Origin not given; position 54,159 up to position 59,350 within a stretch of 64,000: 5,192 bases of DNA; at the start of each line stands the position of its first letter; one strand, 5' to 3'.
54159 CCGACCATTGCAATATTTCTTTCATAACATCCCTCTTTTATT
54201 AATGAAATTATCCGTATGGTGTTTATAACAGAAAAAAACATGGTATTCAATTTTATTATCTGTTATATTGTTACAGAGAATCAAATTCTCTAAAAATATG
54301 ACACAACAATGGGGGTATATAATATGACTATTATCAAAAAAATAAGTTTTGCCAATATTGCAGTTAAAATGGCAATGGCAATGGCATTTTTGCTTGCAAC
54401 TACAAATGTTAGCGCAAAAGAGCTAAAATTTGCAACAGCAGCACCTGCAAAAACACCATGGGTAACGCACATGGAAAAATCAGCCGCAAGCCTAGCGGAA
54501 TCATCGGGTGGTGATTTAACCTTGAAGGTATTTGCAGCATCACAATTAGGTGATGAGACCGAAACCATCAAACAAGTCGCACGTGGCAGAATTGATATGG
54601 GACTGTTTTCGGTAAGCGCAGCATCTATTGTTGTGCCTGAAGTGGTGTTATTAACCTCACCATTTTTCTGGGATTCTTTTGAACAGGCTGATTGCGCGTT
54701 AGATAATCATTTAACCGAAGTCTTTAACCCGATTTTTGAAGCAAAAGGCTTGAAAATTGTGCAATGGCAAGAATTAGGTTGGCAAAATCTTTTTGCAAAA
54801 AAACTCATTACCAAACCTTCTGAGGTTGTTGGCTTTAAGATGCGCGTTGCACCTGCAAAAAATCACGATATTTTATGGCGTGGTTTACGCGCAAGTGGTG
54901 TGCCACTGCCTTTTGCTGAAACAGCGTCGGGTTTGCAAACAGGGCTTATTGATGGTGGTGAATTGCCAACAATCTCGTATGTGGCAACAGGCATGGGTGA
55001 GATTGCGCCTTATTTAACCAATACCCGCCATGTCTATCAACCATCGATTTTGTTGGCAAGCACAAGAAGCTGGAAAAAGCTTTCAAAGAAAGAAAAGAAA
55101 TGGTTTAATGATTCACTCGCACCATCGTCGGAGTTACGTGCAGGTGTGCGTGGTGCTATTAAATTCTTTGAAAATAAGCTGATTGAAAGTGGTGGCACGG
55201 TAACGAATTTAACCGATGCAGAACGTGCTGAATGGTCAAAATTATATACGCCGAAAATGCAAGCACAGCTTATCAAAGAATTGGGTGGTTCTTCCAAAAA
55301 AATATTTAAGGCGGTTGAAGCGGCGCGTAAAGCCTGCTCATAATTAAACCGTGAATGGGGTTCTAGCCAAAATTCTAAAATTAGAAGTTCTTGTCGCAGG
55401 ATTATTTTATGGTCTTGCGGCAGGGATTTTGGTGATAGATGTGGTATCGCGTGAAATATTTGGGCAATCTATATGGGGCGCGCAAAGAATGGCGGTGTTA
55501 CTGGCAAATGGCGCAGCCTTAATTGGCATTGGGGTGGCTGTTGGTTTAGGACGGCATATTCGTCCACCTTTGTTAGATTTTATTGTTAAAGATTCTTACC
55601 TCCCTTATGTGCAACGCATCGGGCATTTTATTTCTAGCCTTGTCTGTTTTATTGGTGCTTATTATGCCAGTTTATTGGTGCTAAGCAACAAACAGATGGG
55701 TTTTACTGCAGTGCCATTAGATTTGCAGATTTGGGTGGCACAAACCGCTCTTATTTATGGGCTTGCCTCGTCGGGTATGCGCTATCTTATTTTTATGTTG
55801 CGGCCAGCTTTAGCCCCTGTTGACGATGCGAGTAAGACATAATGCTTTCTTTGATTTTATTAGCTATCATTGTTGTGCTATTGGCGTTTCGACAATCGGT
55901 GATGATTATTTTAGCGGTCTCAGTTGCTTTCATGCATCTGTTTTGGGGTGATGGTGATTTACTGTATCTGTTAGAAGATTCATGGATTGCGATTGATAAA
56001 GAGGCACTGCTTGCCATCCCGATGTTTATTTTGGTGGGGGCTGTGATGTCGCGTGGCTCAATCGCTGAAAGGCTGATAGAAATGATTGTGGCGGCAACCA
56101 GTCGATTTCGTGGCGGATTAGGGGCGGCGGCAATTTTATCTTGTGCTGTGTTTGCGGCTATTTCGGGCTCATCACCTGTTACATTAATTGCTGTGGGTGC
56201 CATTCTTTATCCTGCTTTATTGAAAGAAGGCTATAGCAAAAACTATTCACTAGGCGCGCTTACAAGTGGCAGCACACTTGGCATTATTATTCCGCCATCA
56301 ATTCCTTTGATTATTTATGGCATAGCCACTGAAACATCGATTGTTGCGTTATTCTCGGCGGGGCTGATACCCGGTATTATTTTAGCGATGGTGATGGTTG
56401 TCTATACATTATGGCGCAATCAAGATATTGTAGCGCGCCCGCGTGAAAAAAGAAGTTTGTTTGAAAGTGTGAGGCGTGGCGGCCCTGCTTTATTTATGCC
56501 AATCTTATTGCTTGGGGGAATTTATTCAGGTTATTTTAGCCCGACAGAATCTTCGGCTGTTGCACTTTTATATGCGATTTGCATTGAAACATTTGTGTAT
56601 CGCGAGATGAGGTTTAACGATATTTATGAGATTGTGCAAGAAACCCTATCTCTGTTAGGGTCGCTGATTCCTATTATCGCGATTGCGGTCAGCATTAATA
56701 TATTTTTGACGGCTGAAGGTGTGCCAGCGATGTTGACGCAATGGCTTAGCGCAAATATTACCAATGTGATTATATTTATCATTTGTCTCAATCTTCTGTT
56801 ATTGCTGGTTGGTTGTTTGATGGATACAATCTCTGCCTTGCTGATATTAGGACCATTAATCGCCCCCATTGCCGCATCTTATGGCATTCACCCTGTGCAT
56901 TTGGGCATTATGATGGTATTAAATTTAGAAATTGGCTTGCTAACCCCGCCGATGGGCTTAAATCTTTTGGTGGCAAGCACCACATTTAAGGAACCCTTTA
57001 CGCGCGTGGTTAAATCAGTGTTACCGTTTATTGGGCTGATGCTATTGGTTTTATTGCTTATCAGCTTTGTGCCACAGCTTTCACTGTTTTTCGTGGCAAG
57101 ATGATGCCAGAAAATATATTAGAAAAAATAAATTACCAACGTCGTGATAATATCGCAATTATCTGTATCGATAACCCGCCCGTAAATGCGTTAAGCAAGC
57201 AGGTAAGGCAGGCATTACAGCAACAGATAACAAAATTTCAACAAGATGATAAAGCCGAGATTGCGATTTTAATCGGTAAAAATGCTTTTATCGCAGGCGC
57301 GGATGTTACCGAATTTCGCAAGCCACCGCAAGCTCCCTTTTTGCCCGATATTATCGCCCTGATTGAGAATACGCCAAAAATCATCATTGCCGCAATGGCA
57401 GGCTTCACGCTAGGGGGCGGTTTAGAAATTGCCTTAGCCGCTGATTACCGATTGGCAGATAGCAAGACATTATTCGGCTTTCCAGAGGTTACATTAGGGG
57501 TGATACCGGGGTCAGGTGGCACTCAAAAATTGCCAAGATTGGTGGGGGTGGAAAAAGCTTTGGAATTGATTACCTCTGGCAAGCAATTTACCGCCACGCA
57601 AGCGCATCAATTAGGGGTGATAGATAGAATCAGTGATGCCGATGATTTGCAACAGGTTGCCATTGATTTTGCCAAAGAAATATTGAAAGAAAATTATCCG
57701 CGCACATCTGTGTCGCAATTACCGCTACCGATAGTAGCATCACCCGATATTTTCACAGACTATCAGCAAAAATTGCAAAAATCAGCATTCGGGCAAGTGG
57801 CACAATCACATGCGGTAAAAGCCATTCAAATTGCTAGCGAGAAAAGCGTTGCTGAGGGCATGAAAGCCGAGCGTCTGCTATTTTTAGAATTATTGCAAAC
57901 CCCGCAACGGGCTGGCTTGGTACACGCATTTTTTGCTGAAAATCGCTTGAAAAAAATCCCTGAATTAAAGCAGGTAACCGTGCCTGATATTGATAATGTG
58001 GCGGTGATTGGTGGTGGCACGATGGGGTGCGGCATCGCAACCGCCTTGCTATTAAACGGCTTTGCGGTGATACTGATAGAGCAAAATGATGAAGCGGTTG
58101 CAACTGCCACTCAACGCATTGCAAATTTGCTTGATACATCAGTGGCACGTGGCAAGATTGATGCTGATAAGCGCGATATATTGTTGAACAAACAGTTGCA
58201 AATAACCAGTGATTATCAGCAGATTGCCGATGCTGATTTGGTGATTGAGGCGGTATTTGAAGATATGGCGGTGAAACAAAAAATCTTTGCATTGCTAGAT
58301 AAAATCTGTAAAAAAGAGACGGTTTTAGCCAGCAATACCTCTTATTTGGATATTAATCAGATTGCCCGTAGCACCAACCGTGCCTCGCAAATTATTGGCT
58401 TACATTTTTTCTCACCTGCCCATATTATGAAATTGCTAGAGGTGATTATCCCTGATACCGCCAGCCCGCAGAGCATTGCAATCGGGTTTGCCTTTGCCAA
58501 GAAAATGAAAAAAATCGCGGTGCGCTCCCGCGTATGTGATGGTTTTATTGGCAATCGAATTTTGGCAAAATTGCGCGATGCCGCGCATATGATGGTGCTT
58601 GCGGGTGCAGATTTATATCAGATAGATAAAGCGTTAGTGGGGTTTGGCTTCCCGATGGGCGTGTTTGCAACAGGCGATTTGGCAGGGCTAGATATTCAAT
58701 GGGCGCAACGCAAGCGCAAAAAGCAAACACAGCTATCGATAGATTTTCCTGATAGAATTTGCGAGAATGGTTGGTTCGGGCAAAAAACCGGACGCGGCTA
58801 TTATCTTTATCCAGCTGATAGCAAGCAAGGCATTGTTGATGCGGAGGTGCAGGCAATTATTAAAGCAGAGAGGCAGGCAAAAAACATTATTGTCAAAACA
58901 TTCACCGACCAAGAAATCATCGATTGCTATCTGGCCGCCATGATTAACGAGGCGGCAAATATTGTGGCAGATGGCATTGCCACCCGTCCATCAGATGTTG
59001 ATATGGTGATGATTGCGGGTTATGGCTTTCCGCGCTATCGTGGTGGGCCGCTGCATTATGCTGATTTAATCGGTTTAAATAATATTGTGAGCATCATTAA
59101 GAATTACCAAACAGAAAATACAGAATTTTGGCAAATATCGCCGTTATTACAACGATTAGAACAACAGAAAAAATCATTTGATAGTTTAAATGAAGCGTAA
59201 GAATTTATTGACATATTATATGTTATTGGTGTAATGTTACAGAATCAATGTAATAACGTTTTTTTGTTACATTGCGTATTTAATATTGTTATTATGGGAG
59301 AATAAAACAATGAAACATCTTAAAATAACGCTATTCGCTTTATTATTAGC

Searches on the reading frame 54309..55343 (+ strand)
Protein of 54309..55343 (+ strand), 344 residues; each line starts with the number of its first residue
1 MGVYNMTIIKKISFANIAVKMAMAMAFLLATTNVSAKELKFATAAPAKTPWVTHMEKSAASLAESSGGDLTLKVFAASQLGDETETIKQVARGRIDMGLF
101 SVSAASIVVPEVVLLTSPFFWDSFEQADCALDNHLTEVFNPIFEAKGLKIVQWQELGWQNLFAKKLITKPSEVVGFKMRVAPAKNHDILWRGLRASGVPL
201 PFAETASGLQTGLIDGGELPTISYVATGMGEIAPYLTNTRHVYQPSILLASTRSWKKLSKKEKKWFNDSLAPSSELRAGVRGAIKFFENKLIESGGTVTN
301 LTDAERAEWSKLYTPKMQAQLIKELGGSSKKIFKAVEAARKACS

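Call 24: search_protein_families(library=pfam, proteins=[window:54309-55343:+], max_evalue=0.001)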
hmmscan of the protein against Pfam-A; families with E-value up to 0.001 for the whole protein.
window:54309-55343:+ (344 aa): 1 family
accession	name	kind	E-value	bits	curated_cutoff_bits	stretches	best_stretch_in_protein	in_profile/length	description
PF03480.18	DctP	-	2.5e-50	171.8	23.4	1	41-320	1-282/286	Bacterial extracellular solute-binding protein, family 7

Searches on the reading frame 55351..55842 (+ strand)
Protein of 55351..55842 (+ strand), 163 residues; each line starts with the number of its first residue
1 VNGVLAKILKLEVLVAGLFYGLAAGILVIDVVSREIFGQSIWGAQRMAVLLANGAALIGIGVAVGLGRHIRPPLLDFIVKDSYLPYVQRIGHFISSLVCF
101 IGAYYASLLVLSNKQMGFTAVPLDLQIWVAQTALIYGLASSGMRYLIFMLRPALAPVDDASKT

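Call 24: search_protein_families(library=pfam, proteins=[window:55351-55842:+], max_evalue=0.001)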
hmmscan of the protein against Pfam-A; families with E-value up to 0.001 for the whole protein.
window:55351-55842:+ (163 aa): 1 family
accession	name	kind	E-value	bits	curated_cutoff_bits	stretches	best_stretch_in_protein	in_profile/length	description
PF04290.18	DctQ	-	2.5e-11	44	28.3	1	24-152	2-129/132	Tripartite ATP-independent periplasmic transporters, DctQ component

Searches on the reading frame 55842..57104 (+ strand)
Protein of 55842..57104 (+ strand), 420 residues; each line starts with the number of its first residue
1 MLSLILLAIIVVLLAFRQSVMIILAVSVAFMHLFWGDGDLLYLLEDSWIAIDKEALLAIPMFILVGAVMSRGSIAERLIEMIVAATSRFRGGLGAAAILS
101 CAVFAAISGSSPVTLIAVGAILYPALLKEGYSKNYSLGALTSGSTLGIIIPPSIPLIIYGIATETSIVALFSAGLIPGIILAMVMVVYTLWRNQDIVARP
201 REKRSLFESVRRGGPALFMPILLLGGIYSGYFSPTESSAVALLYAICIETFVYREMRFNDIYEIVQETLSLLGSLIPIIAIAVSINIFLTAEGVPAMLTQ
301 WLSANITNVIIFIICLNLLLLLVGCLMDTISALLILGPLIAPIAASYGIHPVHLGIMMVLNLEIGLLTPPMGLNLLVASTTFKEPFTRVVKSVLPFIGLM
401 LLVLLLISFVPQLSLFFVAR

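Call 24: search_protein_families(library=pfam, proteins=[window:55842-57104:+], max_evalue=0.001)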
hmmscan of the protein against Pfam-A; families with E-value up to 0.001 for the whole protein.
window:55842-57104:+ (420 aa): 1 family
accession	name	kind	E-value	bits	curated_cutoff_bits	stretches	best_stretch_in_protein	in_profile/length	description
PF06808.19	DctM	-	8.4e-101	338.2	23.8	1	7-413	1-413/413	Tripartite ATP-independent periplasmic transporter, DctM component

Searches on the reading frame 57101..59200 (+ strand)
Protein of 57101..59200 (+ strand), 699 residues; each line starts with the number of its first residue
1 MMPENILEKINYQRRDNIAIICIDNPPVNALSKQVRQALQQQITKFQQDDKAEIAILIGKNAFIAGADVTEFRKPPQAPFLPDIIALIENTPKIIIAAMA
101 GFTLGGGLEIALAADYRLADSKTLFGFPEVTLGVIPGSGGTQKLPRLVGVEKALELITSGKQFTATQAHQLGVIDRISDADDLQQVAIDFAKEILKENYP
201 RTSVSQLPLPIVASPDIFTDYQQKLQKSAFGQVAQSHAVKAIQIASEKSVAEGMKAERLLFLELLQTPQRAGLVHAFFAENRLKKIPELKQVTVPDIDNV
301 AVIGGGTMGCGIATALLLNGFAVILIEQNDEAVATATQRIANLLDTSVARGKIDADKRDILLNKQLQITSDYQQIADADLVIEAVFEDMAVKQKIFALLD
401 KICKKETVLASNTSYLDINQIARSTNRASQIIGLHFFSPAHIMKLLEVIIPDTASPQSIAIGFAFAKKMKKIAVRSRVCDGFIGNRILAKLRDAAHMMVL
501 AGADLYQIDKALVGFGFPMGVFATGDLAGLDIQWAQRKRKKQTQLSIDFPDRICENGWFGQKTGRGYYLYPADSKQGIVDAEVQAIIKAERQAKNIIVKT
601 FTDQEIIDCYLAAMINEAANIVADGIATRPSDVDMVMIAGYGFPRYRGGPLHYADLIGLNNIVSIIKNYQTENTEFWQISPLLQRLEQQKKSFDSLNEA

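Call 24: search_protein_families(library=pfam, proteins=[window:57101-59200:+], max_evalue=0.001)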
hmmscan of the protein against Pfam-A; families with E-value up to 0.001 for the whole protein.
window:57101-59200:+ (699 aa): 8 families
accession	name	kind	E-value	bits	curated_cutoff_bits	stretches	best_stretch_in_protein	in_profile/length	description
PF02737.24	3HCDH_N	-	7.4e-57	192.6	22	1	299-476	1-177/180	3-hydroxyacyl-CoA dehydrogenase, NAD binding domain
PF00378.25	ECH_1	-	3.6e-37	128.5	27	1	15-207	3-201/251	Enoyl-CoA hydratase/isomerase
PF00725.27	3HCDH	-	9.4e-29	100.2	22.1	2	481-570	1-97/97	3-hydroxyacyl-CoA dehydrogenase, C-terminal domain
PF16113.10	ECH_2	-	2.6e-24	86.8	27.2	1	28-196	12-190/335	Enoyl-CoA hydratase/isomerase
PF01266.30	DAO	-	1.1e-06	28.8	27.9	1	300-348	2-50/353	FAD dependent oxidoreductase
PF03446.21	NAD_binding_2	-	5.6e-05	23.6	21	1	299-424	1-106/161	NAD binding domain of 6-phosphogluconate dehydrogenase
PF07992.20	Pyr_redox_2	-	7e-05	22.8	26.1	1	287-355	134-200/291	Pyridine nucleotide-disulphide oxidoreductase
PF01210.29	NAD_Gly3P_dh_N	-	0.00093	19.6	23.1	0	299-413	1-103/158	NAD-dependent glycerol-3-phosphate dehydrogenase N-terminus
